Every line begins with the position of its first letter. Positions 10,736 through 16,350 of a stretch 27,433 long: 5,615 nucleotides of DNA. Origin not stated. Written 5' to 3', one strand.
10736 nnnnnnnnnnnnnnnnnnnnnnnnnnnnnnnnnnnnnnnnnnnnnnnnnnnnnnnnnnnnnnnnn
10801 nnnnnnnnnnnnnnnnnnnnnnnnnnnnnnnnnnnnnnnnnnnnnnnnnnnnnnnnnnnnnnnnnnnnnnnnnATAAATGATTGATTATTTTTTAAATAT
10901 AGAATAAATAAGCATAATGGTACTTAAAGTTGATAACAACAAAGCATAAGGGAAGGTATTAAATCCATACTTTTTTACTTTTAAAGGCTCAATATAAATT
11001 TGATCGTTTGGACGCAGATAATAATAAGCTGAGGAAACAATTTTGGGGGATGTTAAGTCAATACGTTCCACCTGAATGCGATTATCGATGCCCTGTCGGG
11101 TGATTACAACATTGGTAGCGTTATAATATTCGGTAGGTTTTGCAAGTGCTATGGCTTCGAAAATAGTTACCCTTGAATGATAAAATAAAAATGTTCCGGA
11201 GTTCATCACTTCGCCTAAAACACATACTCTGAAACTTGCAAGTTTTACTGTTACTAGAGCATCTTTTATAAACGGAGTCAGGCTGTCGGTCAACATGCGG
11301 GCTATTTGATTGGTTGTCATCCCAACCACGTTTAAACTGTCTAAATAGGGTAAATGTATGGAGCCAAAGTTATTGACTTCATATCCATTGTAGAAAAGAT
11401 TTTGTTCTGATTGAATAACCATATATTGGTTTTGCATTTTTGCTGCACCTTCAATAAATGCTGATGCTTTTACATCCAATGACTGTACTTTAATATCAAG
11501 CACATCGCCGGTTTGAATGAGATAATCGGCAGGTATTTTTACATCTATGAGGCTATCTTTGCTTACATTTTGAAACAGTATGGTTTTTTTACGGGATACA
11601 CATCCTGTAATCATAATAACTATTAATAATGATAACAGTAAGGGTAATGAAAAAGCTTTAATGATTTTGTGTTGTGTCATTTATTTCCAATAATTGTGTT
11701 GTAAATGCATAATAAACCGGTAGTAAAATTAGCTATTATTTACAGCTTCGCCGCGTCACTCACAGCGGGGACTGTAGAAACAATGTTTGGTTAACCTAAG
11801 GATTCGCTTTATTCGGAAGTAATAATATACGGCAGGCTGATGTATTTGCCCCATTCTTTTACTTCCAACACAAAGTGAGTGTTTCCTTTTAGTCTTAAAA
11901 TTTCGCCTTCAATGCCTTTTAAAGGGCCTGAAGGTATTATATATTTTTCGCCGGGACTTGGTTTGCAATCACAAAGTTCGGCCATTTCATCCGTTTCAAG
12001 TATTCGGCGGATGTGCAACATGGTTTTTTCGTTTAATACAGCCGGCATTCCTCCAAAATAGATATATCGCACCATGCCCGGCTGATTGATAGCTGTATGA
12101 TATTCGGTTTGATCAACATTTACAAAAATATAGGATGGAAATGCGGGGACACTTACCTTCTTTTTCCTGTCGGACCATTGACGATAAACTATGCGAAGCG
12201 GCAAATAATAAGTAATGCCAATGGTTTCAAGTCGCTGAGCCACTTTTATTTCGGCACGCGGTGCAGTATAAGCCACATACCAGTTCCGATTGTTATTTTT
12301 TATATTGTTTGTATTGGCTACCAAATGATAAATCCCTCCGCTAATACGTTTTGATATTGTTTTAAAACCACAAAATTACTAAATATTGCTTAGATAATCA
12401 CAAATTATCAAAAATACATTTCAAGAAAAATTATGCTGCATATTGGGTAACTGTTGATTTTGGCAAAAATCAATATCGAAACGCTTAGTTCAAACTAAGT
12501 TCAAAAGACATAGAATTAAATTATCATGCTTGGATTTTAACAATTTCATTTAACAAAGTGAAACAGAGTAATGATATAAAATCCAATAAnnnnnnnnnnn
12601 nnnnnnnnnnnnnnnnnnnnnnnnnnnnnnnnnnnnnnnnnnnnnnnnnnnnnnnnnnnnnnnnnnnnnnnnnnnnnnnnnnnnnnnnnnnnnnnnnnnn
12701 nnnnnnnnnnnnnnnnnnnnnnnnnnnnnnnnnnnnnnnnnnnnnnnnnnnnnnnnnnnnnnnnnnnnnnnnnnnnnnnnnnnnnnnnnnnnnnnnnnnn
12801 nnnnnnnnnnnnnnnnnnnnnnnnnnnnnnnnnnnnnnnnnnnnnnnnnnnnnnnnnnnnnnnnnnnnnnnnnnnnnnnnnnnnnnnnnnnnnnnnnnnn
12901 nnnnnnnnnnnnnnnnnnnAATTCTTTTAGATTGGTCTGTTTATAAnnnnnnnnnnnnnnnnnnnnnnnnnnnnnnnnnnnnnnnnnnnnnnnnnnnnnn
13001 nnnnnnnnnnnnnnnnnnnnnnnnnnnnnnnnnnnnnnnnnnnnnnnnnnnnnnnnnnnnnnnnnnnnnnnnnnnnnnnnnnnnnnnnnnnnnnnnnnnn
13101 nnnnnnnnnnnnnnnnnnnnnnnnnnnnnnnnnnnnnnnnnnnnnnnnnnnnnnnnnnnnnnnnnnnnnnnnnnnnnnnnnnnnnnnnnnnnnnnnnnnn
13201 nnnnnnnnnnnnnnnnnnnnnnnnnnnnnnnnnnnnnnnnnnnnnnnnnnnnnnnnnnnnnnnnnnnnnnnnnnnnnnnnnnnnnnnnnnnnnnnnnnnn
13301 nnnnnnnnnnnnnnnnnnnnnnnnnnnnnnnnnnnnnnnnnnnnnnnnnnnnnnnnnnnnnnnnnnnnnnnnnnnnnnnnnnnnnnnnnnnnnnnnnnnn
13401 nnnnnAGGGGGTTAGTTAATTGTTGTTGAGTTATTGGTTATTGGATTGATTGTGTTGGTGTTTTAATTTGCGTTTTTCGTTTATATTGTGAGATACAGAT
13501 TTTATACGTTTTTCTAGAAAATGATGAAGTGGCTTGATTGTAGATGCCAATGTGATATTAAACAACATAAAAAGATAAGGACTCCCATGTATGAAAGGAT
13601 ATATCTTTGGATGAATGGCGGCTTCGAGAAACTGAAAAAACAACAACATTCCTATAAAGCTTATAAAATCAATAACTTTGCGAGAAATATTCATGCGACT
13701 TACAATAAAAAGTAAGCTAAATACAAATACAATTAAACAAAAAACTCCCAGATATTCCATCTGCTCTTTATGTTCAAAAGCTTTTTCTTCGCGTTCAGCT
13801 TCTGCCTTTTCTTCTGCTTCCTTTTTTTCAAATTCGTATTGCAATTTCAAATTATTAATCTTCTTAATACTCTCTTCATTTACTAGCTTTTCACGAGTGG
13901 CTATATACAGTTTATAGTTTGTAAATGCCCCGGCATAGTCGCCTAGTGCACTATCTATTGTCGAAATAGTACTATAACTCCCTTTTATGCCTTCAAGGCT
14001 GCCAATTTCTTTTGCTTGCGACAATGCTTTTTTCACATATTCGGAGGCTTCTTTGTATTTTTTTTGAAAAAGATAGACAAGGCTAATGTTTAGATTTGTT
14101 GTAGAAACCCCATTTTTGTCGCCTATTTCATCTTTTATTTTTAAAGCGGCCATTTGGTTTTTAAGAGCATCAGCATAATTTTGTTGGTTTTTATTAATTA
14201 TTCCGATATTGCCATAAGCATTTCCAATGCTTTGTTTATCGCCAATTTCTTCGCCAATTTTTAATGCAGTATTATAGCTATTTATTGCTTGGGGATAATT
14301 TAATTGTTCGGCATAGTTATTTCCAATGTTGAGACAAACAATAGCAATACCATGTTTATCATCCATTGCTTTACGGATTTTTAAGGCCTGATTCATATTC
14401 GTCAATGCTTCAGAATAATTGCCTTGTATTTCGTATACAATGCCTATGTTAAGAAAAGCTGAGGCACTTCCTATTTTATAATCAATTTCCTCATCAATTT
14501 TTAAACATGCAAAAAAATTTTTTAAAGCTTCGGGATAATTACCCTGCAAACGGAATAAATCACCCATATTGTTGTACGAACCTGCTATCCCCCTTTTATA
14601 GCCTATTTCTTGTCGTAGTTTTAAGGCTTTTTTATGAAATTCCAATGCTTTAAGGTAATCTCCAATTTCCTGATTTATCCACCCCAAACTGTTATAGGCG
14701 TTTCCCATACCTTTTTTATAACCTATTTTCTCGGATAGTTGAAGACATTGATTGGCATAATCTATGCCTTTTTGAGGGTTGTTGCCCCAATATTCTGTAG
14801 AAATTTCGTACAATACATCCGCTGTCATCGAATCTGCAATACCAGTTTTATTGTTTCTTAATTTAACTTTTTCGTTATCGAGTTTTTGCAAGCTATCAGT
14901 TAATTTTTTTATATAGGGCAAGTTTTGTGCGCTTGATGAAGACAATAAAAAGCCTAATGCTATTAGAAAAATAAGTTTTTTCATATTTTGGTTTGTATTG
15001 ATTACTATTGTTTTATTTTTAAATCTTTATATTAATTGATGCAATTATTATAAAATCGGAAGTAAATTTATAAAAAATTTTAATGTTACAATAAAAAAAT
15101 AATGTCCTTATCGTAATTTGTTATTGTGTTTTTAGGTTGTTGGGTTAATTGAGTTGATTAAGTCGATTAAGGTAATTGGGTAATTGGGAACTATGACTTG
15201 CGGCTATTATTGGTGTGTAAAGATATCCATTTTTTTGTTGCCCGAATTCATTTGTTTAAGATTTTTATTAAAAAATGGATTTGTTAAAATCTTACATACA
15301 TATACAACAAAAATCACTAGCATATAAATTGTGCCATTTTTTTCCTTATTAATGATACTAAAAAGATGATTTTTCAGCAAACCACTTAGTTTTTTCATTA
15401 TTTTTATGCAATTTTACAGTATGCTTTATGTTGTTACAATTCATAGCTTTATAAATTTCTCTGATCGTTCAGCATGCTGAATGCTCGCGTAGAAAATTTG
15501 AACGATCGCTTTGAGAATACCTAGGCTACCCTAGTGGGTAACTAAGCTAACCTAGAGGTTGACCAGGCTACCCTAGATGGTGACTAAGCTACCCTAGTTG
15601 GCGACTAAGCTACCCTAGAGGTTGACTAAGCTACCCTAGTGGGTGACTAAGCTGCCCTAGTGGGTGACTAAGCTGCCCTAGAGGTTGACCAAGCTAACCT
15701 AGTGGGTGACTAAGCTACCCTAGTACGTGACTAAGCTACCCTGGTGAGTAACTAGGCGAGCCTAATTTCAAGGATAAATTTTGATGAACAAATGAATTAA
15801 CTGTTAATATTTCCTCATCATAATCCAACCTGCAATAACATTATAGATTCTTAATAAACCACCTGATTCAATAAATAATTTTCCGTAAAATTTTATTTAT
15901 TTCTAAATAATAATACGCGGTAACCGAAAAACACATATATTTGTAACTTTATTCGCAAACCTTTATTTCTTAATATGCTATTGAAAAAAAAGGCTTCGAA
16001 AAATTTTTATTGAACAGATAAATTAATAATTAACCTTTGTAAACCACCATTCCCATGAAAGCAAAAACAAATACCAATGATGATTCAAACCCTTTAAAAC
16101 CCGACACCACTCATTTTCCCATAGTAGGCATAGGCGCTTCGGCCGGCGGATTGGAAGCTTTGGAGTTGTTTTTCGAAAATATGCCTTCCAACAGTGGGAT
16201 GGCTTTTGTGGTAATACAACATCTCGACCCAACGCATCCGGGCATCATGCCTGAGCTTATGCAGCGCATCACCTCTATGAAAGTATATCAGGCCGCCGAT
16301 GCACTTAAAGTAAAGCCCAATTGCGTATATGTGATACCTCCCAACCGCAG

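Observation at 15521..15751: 21-bp tandem array whose consensus has a stop codon in all six reading frames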

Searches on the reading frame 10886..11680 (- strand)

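Call 5: search_protein_families(library=pfam, proteins=[window:10886-11680:-])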
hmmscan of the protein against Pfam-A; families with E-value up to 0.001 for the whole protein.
window:10886-11680:- (264 aa): 2 families
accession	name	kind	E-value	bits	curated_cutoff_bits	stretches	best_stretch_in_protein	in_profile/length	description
PF02563.21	Poly_export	-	5e-15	55.9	28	1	50-147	4-76/77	Polysaccharide biosynthesis/export protein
PF22461.2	SLBB_2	-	8.9e-06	26.2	27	1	151-230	2-79/79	SLBB domain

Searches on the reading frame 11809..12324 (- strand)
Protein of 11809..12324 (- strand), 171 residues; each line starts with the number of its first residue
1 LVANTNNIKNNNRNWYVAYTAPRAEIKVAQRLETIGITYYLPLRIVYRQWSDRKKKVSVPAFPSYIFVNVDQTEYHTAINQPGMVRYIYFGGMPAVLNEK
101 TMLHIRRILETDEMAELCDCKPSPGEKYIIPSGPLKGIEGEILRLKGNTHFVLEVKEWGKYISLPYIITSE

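Call 5: search_protein_families(library=pfam, proteins=[window:11809-12324:-])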
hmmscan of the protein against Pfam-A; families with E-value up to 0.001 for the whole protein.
window:11809-12324:- (171 aa): 1 family
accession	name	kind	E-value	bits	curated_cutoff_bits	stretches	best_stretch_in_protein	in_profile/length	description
PF02357.24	NusG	-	7.3e-17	62.1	22.2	1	14-105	2-92/93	Transcription termination factor nusG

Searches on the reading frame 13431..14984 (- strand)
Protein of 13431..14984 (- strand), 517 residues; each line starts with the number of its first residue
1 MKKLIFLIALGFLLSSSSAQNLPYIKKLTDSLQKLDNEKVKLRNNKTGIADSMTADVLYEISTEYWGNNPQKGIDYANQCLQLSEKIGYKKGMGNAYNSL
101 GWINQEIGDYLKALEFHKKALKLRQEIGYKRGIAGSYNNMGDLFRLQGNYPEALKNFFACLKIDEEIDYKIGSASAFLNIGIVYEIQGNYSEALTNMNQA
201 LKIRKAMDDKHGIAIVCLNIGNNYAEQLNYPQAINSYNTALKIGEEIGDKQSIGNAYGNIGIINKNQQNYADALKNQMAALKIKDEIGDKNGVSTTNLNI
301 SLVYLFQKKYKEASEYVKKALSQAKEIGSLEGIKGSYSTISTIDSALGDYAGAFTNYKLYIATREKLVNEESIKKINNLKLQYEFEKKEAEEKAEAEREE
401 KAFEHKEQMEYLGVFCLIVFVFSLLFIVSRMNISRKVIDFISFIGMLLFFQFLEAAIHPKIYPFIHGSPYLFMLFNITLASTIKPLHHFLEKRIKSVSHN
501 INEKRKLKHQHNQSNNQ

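Call 5: search_protein_families(library=pfam, proteins=[window:13431-14984:-])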
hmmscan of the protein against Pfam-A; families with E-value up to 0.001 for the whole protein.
window:13431-14984:- (517 aa): 14 families
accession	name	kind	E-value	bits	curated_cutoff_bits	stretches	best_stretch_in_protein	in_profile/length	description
PF13424.12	TPR_12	-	7.2e-46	154.7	30.1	5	133-206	2-77/77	Tetratricopeptide repeat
PF00515.34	TPR_1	-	9.7e-24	82.6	27.8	3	136-165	3-32/34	Tetratricopeptide repeat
PF07719.23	TPR_2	-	1.8e-23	81.1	27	1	175-204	2-31/34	Tetratricopeptide repeat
PF13374.12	TPR_10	-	7e-22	77.2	27.5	0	174-206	2-34/42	Tetratricopeptide repeat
PF13181.12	TPR_8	-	2e-17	62.2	25.7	0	297-323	4-30/34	Tetratricopeptide repeat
PF10516.15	SHNi-TPR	-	1.2e-10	41.1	21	0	147-166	14-33/38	SHNi-TPR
PF13176.12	TPR_7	-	3.3e-09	36.5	27.9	0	137-163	2-28/36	Tetratricopeptide repeat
PF13414.12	TPR_11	-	1.2e-06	28.6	26.8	0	221-243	1-23/42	TPR repeat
PF13431.12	TPR_17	-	1.7e-06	28.3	24.4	0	135-154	14-33/34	Tetratricopeptide repeat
PF24885.1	TPR_NPHP3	-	2.2e-05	24.4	100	0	174-288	99-217/239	Nephrocystin-3 TPR domain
PF13432.12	TPR_16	-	5.4e-05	24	32.7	0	140-202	3-59/65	Tetratricopeptide repeat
PF25063.1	ARM_TT21_C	-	8.3e-05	23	35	0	251-323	126-193/209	Tetratricopeptide repeat protein 21 C-terminal ARM domain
PF13428.12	TPR_14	-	0.00011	23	23.5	0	179-203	6-30/44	Tetratricopeptide repeat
PF17874.7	TPR_MalT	-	0.00058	19.7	45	0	175-286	41-154/336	MalT-like TPR region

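Call 10: find_encoding_contigs(protein=window:13431-14984:-, flank=3000, max_places=10)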
Protein window:13431-14984:- (517 aa): 2 contigs read that carry it; 1 place shown.
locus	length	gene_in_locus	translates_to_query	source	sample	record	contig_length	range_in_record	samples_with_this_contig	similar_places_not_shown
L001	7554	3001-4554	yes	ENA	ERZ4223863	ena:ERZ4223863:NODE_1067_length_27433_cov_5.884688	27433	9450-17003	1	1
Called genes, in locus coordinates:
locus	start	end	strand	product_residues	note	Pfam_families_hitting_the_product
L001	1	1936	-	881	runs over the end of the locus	PF01339:CheB_methylest, PF03705:CheR_N, PF01739:CheR, PF13596:PAS_10, PF08448:PAS_4 (weak)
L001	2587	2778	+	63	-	-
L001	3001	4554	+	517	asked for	-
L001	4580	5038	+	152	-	-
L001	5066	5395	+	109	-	-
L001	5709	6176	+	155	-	PF02357:NusG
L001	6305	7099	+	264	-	PF22461:SLBB_2 (faint), PF02563:Poly_export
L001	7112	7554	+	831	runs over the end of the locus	-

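Call 60: find_homologous_proteins(query=window:13431-14984:-)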
Query window:13431-14984:- (517 aa): 919 proteins with E <= 0.001 among 8000 candidates; the best 120 are listed.
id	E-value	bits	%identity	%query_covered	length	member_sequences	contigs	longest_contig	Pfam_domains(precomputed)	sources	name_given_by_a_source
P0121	6.4e-150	518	46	62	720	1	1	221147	PF10602.16,PF13414.13,PF13176.13,PF07730.20,PF13374.13,PF17874.8,PF00515.35,PF13424.13,PF28559.1,PF02518.32,PF13432.13,PF13181.13,PF07719.24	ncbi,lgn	-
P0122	1.8e-143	497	47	83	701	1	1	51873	PF25063.1,PF13431.13,PF13414.13,PF13176.13,PF24885.2,PF13428.13,PF13374.13,PF10516.16,PF17874.8,PF00515.35,PF13424.13,PF14938.13,PF13432.13,PF06580.20,PF13181.13,PF07719.24,PF13174.13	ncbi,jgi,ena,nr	ncbi:MAG TPA: tetratricopeptide repeat protein [Chitinophagales bacterium]|nr:tetratricopeptide repe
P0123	8.2e-128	445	43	78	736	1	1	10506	PF13431.13,PF13414.13,PF13176.13,PF24885.2,PF00512.32,PF13374.13,PF10516.16,PF17874.8,PF00515.35,PF13424.13,PF28559.1,PF02518.32,PF14938.13,PF13432.13,PF13181.13,PF07719.24,PF14501.13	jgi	jgi:two-component system, NtrC family, sensor kinase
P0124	8.9e-121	422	40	83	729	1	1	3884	PF13431.13,PF13414.13,PF21325.4,PF13176.13,PF24885.2,PF13428.13,PF13374.13,PF14559.13,PF10516.16,PF17874.8,PF00515.35,PF13424.13,PF28559.1,PF13432.13,PF06580.20,PF13181.13,PF08626.17,PF07719.24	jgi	jgi:tetratricopeptide (TPR) repeat protein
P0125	3.9e-120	420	43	92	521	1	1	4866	PF13431.13,PF13414.13,PF13176.13,PF24885.2,PF13374.13,PF10516.16,PF17874.8,PF00515.35,PF13424.13,PF14938.13,PF13432.13,PF13181.13,PF07719.24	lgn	-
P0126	1.0e-118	415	43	84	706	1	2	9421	PF25063.1,PF13431.13,PF13414.13,PF13176.13,PF24885.2,PF13428.13,PF13374.13,PF10516.16,PF17874.8,PF00515.35,PF04212.25,PF13424.13,PF14938.13,PF13432.13,PF00211.26,PF13181.13,PF07719.24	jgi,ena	-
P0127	4.1e-114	400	43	67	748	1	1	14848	PF10602.16,PF13431.13,PF13414.13,PF21325.4,PF13176.13,PF24885.2,PF13374.13,PF10516.16,PF17874.8,PF00515.35,PF13424.13,PF28559.1,PF00211.26,PF13181.13,PF07719.24,PF13174.13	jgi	jgi:class 3 adenylate cyclase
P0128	3.4e-111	391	48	80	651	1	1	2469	PF13431.13,PF13414.13,PF13176.13,PF24885.2,PF13428.13,PF13374.13,PF10516.16,PF17874.8,PF00515.35,PF13424.13,PF28559.1,PF00211.26,PF13181.13,PF07719.24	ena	-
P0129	3.9e-111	390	47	83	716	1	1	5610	PF13431.13,PF13414.13,PF13176.13,PF24885.2,PF00512.32,PF13374.13,PF10516.16,PF17874.8,PF00515.35,PF13424.13,PF28559.1,PF02518.32,PF14938.13,PF13432.13,PF13181.13,PF07719.24,PF14501.13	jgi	jgi:two-component system, NtrC family, sensor kinase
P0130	4.1e-111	390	46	84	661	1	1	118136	PF13431.13,PF13414.13,PF13176.13,PF24885.2,PF13428.13,PF13374.13,PF10516.16,PF17874.8,PF00515.35,PF04212.25,PF13424.13,PF14938.13,PF13432.13,PF00211.26,PF13181.13,PF07719.24,PF13174.13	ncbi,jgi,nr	ncbi:MAG TPA: adenylate/guanylate cyclase domain-containing protein [Chitinophagales bacterium]|nr:a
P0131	2.5e-109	384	35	79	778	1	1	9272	PF13431.13,PF13414.13,PF13176.13,PF24885.2,PF00512.32,PF13374.13,PF17874.8,PF00515.35,PF13424.13,PF28559.1,PF02518.32,PF13432.13,PF13181.13,PF07719.24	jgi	jgi:two-component system NtrC family sensor kinase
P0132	6.2e-109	383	48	84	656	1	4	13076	PF13431.13,PF13414.13,PF13176.13,PF24885.2,PF13428.13,PF13374.13,PF10516.16,PF17874.8,PF00515.35,PF13424.13,PF28559.1,PF13432.13,PF00211.26,PF13181.13,PF07719.24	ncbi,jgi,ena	jgi:adenylate cyclase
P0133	9.8e-109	383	37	68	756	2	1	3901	PF13431.13,PF10516.16,PF13414.13,PF00515.35,PF13424.13,PF13176.13,PF13432.13,PF00211.26,PF13181.13,PF07719.24,PF13374.13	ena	-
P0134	1.0e-108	382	48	80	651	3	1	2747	PF13414.13,PF13176.13,PF24885.2,PF13374.13,PF10516.16,PF17874.8,PF00515.35,PF13424.13,PF28559.1,PF14938.13,PF00211.26,PF13181.13,PF08626.17,PF07719.24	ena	-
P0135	8.1e-108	379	42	63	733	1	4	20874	PF13431.13,PF13414.13,PF13176.13,PF07730.20,PF13374.13,PF10516.16,PF00515.35,PF13424.13,PF02518.32,PF13432.13,PF13181.13,PF07719.24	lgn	-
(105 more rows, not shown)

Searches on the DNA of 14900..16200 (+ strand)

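Call 59: search_rna_families(source=window, start=14900, end=16200, threshold=evalue, max_evalue=1)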
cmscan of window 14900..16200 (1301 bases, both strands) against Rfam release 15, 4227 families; matches with E-value up to 1: 1.
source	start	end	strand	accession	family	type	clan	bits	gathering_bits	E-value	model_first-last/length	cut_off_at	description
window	15390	15506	+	RF03477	MIR862_2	Gene; miRNA;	-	20.1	71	0.82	1-90/90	no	MIR862_2 microRNA precursor family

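Call 78: search_dna_similar(query=window:15440-15800:+, collection=plasmids, mode=distant, max_rows=5)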
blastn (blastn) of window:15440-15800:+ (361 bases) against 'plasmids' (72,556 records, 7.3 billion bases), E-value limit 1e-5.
No match.
